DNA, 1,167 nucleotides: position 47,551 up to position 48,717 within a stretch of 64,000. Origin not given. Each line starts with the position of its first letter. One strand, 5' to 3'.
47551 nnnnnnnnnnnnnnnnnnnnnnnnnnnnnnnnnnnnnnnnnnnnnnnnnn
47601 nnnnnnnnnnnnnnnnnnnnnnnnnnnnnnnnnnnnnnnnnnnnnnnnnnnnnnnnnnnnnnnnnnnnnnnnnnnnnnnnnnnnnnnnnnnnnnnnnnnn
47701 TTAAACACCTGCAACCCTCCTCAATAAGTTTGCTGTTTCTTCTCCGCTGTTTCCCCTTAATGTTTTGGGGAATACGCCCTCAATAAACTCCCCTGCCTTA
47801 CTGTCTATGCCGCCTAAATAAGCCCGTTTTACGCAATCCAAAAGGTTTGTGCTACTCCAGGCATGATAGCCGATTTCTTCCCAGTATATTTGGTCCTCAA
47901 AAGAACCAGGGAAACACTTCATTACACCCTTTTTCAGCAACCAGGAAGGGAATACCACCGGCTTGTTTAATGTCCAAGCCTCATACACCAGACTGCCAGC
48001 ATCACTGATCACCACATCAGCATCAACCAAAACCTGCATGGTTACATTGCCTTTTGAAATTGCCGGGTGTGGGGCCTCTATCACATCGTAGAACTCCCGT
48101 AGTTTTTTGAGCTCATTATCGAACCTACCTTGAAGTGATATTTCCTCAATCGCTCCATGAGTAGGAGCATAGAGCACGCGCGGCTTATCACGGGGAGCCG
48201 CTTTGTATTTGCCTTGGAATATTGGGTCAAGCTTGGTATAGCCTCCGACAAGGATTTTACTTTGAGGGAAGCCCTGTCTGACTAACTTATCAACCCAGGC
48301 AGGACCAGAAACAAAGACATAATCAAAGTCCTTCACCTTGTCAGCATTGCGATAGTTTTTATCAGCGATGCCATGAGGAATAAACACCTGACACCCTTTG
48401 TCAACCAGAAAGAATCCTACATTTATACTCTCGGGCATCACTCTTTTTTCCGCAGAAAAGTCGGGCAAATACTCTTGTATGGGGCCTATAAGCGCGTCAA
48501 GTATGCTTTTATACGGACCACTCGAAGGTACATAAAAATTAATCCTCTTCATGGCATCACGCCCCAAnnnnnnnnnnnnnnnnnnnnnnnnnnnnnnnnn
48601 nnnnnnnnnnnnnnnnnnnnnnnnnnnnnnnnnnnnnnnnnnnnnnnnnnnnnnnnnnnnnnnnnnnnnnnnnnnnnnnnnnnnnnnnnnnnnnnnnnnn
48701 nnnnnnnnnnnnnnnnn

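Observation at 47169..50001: Glycosyltransferase / TagF-like / SAM-methyltransferase cassette inserted between terminase and portal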

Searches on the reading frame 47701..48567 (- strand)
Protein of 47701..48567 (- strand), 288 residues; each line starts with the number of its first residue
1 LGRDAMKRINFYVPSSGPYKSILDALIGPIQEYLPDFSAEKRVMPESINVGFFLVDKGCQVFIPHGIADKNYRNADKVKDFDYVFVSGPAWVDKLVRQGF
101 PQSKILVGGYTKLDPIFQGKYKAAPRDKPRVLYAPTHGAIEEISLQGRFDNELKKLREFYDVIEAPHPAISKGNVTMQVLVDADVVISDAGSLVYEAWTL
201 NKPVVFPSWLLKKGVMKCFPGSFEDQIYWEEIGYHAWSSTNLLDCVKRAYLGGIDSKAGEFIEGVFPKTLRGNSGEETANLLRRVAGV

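Call 3: search_protein_families(library=pfam, proteins=[window:47701-48567:-], max_evalue=0.01)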
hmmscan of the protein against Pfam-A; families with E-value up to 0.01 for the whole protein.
window:47701-48567:- (288 aa): 2 families
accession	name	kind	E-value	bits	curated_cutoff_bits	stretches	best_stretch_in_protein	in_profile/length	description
PF04464.20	Glyphos_transf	-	3.6e-06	26.6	22.1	1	74-206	128-291/367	CDP-Glycerol:Poly(glycerophosphate) glycerophosphotransferase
PF02350.25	Epimerase_2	-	0.0028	17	30.6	0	177-205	254-282/347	UDP-N-acetylglucosamine 2-epimerase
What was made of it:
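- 47701..48567 (-): Minimal (283-288 aa) TagF/TarL-like CDP/CMP-donor phosphotransferase; probable ATG at 48552. PF04464 above gathering score (call 3).
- Checked: TagF-like enzyme, 48567..47701: PF04464 26.6 bits against a cut-off of 22.1 (call 3).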

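Call 4: search_protein_families(library=phrogs, proteins=[window:47701-48567:-], max_evalue=0.01)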
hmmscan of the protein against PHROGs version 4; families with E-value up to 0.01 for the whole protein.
window:47701-48567:- (288 aa): 0 families

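Call 9: search_protein_families(library=ncbifam, proteins=[window:47701-48567:-], max_evalue=0.01)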
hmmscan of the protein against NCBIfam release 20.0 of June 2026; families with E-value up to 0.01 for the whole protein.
window:47701-48567:- (288 aa): 1 family
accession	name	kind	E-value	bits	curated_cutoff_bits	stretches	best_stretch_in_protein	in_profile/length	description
NF041711.1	TagprimaseTarB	equivalog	9.5e-05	21.8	500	1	156-206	236-291/362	teichoic acid glycerol-phosphate primase TarB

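Call 10: search_dna_similar(query=window:47701-48567:-, collection=phages, mode=protein, max_evalue=0.001)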
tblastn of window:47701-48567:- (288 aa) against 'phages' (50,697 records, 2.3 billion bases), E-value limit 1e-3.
Records with a match: 1; places in all: 1; records where one place covers at least 80% of the query: 0.
Best place of each record, by identity: <60% 1.
By first word of the organism name: Thermobifida 1.
By host as written in the record: Thermobifida fusca NTU22 1.
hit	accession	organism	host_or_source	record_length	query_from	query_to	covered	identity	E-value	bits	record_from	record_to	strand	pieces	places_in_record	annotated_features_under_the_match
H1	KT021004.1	Thermobifida phage P1312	Thermobifida fusca NTU22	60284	61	282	77%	38.8%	9e-36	141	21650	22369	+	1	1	glycosyl/glycerophosphate transferase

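Call 12: get_annotated_region(hit=H1, flank=9000)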
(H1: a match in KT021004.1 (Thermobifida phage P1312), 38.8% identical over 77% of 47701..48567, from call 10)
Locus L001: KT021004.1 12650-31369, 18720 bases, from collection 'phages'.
description: Thermobifida phage P1312, complete genome.
organism: Thermobifida phage P1312 (NCBI taxid 1661715)
taxonomy: Viruses; Duplodnaviria; Heunggongvirae; Uroviricota; Caudoviricetes
host: Thermobifida fusca NTU22; source: compost; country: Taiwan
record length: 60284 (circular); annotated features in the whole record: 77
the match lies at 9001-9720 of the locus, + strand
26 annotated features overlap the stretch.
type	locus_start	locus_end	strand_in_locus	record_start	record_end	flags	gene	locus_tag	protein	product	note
CDS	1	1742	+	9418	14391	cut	-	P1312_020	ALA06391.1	tail tape measure protein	-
CDS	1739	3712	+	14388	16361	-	-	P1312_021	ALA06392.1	tail protein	-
CDS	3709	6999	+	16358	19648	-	-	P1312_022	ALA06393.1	phosphodiesterase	-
CDS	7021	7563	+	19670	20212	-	-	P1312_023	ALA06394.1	hypothetical protein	similar to WP_040692409 Nocardiopsis lucentensis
CDS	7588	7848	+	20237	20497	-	-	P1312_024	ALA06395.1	hypothetical protein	-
CDS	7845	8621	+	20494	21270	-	-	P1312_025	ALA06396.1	O-methyltransferase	-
CDS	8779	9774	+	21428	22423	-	-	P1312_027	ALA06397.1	glycosyl/glycerophosphate transferase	-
CDS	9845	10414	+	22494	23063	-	-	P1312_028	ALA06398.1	hypothetical protein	similar to WP_045936534 Streptomyces sp. NRRL S-104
CDS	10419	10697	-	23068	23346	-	-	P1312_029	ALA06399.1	hypothetical protein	similar to WP_017602347 Nocardiopsis lucentensis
CDS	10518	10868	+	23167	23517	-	-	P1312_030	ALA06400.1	hypothetical protein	-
CDS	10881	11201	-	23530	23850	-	-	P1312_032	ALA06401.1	hypothetical protein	-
CDS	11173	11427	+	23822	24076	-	-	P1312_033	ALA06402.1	hypothetical protein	-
CDS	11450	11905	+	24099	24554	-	-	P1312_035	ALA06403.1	hypothetical protein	-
CDS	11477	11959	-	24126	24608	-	-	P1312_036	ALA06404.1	hypothetical protein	similar to WP_031096358 Streptomyces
CDS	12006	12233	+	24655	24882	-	-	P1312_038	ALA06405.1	transcriptional regulator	-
CDS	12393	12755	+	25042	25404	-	-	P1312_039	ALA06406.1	hypothetical protein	involved in exopolysaccharide biosynthesis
CDS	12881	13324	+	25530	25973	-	-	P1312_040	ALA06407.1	sensory protein kinase CreC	-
CDS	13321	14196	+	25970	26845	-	-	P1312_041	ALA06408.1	N-acetylmuramoyl-L-alanine amidase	-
CDS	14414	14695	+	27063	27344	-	-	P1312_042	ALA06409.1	hypothetical protein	Similar to Thermobifida fusca Tfu_2915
CDS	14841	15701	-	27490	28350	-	-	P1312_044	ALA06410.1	transcriptional regulator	helix-turn-helix family protein; similar to WP_018223844 of Salinispora pacifica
CDS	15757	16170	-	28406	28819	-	-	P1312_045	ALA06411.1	hypothetical protein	-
CDS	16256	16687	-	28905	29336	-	-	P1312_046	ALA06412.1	hypothetical protein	-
CDS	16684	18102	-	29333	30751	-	-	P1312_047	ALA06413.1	hypothetical protein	similar to ADJ28745 Nitrosococcus watsonii C-113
CDS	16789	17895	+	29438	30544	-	-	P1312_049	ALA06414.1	transposase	IS605 orfB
CDS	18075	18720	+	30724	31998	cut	-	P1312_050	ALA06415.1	hypothetical protein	-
CDS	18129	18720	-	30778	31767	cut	-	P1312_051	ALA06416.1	hypothetical protein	similar to WP_037974524 Synergistes jonesii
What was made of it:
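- Closest known: Thermobifida phage P1312 genes 025/027. Same: It is annotated as a glycosyl/glycerophosphate transferase and lies one gene from an O-methyltransferase, just after the tail genes (calls 10, 12).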

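Call 14: find_homologous_proteins(query=window:47701-48567:-, max_evalue=0.001)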
Query window:47701-48567:- (288 aa): 150 proteins with E <= 0.001 among 813 candidates; the best 120 are listed.
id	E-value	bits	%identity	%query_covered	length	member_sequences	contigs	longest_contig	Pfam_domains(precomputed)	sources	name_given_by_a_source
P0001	3.2e-191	652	100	98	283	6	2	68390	PF04464.21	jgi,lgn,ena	jgi:hypothetical protein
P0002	3.0e-129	448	69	99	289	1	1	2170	-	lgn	-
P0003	1.6e-126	439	68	96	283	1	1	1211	-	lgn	-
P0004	8.1e-123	427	67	97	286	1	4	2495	-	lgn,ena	-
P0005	6.3e-122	424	67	97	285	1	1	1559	-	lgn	-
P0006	8.0e-120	417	67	97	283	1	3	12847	-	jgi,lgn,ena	-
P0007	2.6e-116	406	64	97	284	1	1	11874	-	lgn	-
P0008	1.7e-109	384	64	96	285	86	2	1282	PF04464.21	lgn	-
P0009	4.9e-109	382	62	97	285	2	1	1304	PF04464.21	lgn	-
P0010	8.8e-106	371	60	96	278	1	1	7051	-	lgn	-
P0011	1.2e-100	354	59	96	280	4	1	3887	-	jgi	jgi:CDP-glycerol glycerophosphotransferase (TagB/SpsB family)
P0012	2.2e-98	347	56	97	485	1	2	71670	-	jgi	jgi:hypothetical protein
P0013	3.0e-95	337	55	97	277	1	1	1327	-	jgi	-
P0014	2.2e-81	291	50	100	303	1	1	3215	-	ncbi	-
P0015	2.4e-81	291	47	98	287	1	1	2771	PF02350.26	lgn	-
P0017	4.2e-79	284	50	98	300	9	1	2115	PF02350.26,PF04464.21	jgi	jgi:CDP-glycerol glycerophosphotransferase (TagB/SpsB family)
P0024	2.3e-73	265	47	98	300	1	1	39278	PF02350.26,PF04464.21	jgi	jgi:CDP-glycerol glycerophosphotransferase (TagB/SpsB family)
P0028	8.4e-73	263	49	97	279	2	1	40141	-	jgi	jgi:hypothetical protein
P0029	9.2e-73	263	47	98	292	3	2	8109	PF02350.26,PF04464.21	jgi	jgi:CDP-glycerol glycerophosphotransferase (TagB/SpsB family)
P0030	2.0e-72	262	46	97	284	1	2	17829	PF04464.21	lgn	-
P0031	2.6e-72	262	47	98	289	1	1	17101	PF02350.26,PF04464.21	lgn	-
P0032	5.6e-72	260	47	97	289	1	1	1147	PF04464.21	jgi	-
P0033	1.0e-71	260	49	98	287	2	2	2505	PF02350.26,PF04464.21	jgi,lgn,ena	-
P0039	1.0e-69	253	44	97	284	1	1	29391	PF04464.21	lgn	-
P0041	1.2e-68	249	45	97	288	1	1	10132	PF04464.21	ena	-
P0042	3.6e-68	248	44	98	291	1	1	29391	PF04464.21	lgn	-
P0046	8.1e-66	240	43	98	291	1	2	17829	PF04464.21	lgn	-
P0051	1.6e-65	239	43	94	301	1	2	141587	PF04464.21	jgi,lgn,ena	-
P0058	9.8e-64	233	44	98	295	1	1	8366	PF02350.26,PF04464.21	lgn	-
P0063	1.5e-62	230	47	80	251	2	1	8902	PF04464.21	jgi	-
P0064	2.2e-62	229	43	96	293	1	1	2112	PF00270.36,PF04464.21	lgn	-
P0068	1.3e-61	226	44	93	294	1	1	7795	PF04464.21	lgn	-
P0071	9.0e-61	224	48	97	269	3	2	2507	PF04464.21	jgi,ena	-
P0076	8.9e-59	217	43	97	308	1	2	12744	PF04464.21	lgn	-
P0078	2.0e-58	216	43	91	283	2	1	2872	PF04464.21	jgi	-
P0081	5.4e-58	215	41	96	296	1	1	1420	PF04464.21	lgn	-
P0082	7.5e-58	214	39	93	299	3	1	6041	PF04464.21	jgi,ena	-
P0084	7.5e-57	211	42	98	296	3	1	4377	PF04464.21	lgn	-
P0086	2.3e-56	209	40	94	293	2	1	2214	PF04464.21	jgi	-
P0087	2.6e-56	209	42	92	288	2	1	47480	PF04464.21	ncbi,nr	ncbi:MAG TPA: CDP-glycerol glycerophosphotransferase family protein [Syntrophomonadaceae bacterium]|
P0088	3.5e-56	209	39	96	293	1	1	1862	PF04464.21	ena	-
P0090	8.3e-56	207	39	95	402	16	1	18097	PF04464.21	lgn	-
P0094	3.7e-55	205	48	80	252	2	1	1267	PF02350.26,PF04464.21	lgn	-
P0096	5.1e-54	201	39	96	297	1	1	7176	PF04464.21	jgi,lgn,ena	-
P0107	8.8e-52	194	39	98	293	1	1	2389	PF04464.21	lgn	-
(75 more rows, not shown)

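Call 15: find_encoding_contigs(protein=P0001, flank=10000, max_places=4)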
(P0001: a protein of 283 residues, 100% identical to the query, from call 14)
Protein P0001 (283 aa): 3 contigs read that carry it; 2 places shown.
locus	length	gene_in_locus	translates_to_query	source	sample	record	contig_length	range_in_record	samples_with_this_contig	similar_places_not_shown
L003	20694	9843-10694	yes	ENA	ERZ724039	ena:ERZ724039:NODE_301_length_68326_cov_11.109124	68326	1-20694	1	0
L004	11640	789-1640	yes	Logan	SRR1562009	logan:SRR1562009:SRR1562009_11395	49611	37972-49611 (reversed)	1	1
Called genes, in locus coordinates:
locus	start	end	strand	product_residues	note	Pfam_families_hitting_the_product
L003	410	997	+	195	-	-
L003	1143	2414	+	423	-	PF05869:Dam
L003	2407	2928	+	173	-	-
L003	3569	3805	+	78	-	-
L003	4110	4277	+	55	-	-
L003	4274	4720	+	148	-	PF18907:DUF5662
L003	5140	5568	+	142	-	-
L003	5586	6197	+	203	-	-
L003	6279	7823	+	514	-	PF03237:Terminase_6N (faint), PF17289:Terminase_6C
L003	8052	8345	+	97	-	-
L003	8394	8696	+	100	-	-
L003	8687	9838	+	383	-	PF13439:Glyco_transf_4, PF00534:Glycos_transf_1, PF13524:Glyco_trans_1_2 (weak), PF13692:Glyco_trans_1_4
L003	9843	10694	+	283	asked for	PF04464:Glyphos_transf (faint)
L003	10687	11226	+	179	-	-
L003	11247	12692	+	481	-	-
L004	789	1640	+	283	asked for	PF04464:Glyphos_transf (faint)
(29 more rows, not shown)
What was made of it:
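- On TagF/TagB/TarL CDP-polyol phosphotransferases (PF04464): Its context is a phage head operon (call 15).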

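Call 16: find_encoding_contigs(protein=P0012, flank=10000, max_places=3)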
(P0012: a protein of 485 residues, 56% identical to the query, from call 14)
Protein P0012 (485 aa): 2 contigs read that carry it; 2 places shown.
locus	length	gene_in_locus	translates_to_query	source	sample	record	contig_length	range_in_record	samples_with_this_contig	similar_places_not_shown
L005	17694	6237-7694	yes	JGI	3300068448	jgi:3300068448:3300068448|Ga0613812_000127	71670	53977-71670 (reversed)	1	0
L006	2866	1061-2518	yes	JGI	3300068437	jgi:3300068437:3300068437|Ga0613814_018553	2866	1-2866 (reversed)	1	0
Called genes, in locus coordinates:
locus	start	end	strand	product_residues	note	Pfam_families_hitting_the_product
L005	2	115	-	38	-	?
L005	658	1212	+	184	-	-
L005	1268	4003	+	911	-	PF14528:LAGLIDADG_3, PF17289:Terminase_6C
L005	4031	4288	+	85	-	-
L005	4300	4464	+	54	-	-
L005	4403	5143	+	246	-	-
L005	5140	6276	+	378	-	PF13439:Glyco_transf_4 (weak), PF00534:Glycos_transf_1, PF13692:Glyco_trans_1_4, PF13524:Glyco_trans_1_2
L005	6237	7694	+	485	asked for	-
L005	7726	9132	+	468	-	-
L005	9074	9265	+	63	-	-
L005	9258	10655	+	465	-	-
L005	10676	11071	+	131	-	-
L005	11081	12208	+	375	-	PF25209:Phage_capsid_4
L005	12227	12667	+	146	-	-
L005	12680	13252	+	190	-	-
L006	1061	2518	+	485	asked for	-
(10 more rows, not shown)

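Call 17: find_encoding_contigs(protein=P0028, flank=8000, max_places=2)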
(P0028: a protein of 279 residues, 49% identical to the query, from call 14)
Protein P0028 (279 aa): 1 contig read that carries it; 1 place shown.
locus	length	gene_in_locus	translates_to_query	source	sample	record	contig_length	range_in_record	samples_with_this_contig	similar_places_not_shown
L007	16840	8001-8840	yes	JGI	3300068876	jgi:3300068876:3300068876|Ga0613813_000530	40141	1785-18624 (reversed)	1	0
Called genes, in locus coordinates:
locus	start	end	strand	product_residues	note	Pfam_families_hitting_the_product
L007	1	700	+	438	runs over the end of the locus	PF21959:DUF6923 (faint)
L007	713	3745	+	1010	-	-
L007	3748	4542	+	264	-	-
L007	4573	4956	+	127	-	-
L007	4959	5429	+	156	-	-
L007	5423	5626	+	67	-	-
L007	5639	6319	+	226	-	PF00535:Glycos_transf_2, PF02709:Glyco_transf_7C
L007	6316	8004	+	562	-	PF03452:Anp1, PF13704:Glyco_tranf_2_4, PF13692:Glyco_trans_1_4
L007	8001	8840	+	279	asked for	-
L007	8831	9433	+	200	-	-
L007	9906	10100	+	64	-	-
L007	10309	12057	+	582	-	PF01807:Zn_ribbon_DnaG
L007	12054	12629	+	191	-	-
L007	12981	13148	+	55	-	-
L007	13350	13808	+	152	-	-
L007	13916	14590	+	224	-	PF13392:HNH_3 (weak)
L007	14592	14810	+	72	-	-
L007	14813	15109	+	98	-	-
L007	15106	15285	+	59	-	-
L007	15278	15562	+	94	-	-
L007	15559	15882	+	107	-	PF04542:Sigma70_r2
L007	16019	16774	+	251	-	-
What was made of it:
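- In L007 and Thermobifida phage P1312 it lies just after the tail genes (calls 12, 17).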

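Call 18: find_encoding_contigs(protein=P0024, flank=8000, max_places=2)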
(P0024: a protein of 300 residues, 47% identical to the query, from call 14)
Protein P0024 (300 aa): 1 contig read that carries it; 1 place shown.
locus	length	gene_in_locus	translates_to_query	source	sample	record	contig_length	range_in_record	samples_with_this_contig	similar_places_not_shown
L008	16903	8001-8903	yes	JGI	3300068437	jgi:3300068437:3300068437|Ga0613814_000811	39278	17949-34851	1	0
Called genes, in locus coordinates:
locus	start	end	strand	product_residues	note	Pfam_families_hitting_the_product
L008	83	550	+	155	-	-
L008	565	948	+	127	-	-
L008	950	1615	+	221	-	PF27197:YomX_C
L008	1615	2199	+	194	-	-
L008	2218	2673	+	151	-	-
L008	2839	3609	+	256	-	PF27173:YomU_Tube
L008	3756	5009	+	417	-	PF24308:DUF7487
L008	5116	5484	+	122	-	-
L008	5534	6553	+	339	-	PF13524:Glyco_trans_1_2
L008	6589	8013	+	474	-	PF01501:Glyco_transf_8, PF18404:Glyco_transf_24 (weak), PF04488:Gly_transf_sug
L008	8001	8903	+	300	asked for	PF02350:Epimerase_2 (faint), PF04464:Glyphos_transf (weak)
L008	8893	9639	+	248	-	PF00106:adh_short, PF08659:KR (weak), PF13561:adh_short_C2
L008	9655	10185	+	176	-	PF10050:DUF2284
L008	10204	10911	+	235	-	PF00483:NTP_transferase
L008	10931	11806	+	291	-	PF03452:Anp1, PF13704:Glyco_tranf_2_4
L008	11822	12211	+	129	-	-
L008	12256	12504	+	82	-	-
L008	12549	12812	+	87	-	-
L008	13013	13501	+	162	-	-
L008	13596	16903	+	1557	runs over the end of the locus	PF10145:PhageMin_Tail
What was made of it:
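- In L008 the enzyme lies between tail tube and tape measure (call 18).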

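Call 19: find_encoding_contigs(protein=P0051, flank=8000, max_places=2)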
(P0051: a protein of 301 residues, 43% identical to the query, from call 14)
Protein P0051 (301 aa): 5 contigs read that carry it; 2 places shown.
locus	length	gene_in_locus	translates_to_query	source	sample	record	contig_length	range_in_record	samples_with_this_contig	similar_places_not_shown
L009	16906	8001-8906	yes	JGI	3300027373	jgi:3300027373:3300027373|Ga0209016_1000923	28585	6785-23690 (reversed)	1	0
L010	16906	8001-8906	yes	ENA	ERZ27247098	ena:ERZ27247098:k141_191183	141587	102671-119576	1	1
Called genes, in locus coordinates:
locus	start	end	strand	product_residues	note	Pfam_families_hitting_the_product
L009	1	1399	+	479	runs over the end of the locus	PF01276:OKR_DC_1, PF00155:Aminotran_1_2, PF01053:Cys_Met_Meta_PP, PF00266:Aminotran_5 (weak), PF01041:DegT_DnrJ_EryC1, PF05889:SepSecS (weak), PF03711:OKR_DC_1_C (weak)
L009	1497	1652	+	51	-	PF13165:SCIFF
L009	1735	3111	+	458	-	PF13353:Fer4_12, PF04055:Radical_SAM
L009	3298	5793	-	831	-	PF06848:Disaggr_repeat (weak), PF24517:CBM96, PF06848:Disaggr_repeat (weak), PF00534:Glycos_transf_1, PF13692:Glyco_trans_1_4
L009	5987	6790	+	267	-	-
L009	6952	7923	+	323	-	PF00534:Glycos_transf_1, PF13692:Glyco_trans_1_4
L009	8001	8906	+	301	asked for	PF04464:Glyphos_transf (faint)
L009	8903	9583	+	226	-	PF01128:IspD, PF12804:NTP_transf_3, PF02348:CTP_transf_3 (weak)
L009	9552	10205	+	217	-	PF00106:adh_short, PF08659:KR, PF13561:adh_short_C2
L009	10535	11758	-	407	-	PF00579:tRNA-synt_1b, PF22421:SYY_C-terminal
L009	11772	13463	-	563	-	PF02463:SMC_N, PF13175:AAA_15 (weak), PF13476:AAA_23 (weak), PF13304:AAA_21 (faint)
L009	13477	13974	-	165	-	PF01316:Arg_repressor, PF02863:Arg_repressor_C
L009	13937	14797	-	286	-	PF01513:NAD_kinase, PF20143:NAD_kinase_C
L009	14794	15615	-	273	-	PF01479:S4, PF01728:FtsJ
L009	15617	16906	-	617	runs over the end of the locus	PF13292:DXP_synthase_N, PF00456:Transketolase_N (faint), PF00676:E1_dh (weak), PF02779:Transket_pyr, PF02780:Transketolase_C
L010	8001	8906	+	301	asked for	PF04464:Glyphos_transf (faint)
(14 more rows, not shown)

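Call 22: search_solved_structures(query=A1, max_evalue=1, show_alignments=2)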
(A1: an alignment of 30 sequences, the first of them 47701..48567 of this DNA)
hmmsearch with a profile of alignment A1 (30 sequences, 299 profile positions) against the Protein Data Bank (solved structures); distinct sequences matched with E-value up to 1: 4.
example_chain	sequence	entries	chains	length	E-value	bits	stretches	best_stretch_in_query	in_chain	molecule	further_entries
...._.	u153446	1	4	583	2.3e-05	26.9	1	102-220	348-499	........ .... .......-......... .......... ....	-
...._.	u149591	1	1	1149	0.0003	23.2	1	106-209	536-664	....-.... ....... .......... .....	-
4neq_A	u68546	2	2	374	0.023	17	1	86-176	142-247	UDP-N-acetylglucosamine 2-epimerase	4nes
6vlb_A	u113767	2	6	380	0.25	13.6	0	161-209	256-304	UDP-N-acetylglucosamine 2-epimerase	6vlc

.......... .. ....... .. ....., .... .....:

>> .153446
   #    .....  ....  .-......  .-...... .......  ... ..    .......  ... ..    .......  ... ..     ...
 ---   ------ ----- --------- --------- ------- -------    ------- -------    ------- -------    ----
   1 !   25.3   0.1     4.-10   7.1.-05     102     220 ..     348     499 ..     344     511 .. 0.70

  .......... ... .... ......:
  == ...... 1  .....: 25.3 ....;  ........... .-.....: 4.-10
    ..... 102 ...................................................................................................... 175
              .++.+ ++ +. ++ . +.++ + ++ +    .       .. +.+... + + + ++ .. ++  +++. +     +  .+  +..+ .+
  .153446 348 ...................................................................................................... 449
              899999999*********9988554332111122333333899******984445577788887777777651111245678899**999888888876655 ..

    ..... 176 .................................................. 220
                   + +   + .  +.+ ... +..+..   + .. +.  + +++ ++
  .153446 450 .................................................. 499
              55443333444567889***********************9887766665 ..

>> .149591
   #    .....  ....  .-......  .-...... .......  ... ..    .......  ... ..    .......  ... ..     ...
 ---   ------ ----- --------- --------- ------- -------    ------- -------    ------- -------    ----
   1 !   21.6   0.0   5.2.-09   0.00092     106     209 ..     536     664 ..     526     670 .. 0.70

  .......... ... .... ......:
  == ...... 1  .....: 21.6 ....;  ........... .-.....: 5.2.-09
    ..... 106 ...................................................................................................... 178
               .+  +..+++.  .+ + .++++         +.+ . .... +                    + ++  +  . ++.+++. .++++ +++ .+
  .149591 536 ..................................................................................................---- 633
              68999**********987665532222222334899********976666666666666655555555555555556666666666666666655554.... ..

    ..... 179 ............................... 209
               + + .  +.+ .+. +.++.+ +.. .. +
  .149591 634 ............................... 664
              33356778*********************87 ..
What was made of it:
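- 47701..48567 (-): Profile hit to TarL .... at 2e-5 and Cps3D at 3e-4 (call 22).
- Tried and rejected: Only the family profile reached TarL (call 22).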

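Call 27: predict_structure(alignment_id=A1)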
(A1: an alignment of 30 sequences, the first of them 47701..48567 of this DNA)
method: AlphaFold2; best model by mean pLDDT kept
length: 288 residues; sequences in the alignment: 30
mean_pLDDT: 94.1   pTM: 0.91
mean pLDDT of the five models: 94.1, 93.6, 93.3, 93.0, 92.5
residues with pLDDT >= 90: 248; 70-90: 34; 50-70: 5; < 50: 1
segments of 3 or more residues with pLDDT < 50: none
pLDDT, mean of each block of 10 residues (from residue 1): 75 87 95 95 95 92 95 95 98 98 98 98 96 89 91 97 86 82 96 96 98 96 97 97 98 98 98 98 94
secondary structure, 60 per line:
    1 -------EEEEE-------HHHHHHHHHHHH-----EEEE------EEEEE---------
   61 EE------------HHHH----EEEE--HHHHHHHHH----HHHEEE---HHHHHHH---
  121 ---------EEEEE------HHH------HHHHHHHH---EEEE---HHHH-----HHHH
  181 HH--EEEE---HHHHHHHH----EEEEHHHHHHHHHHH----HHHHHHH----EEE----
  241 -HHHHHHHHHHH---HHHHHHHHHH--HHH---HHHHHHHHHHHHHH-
elements in order: E8-12 H20-31 E37-40 E47-51 H75-78 E83-86 H89-97 E105-107 H111-117 E130-134 H150-157 E161-164 H168-171 H177-182 E185-188 H192-199 E204-207 H208-218 H223-229 E234-236 H242-252 H256-265 H274-287
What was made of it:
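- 47701..48567 (-): AlphaFold2 pLDDT 94 (call 27).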
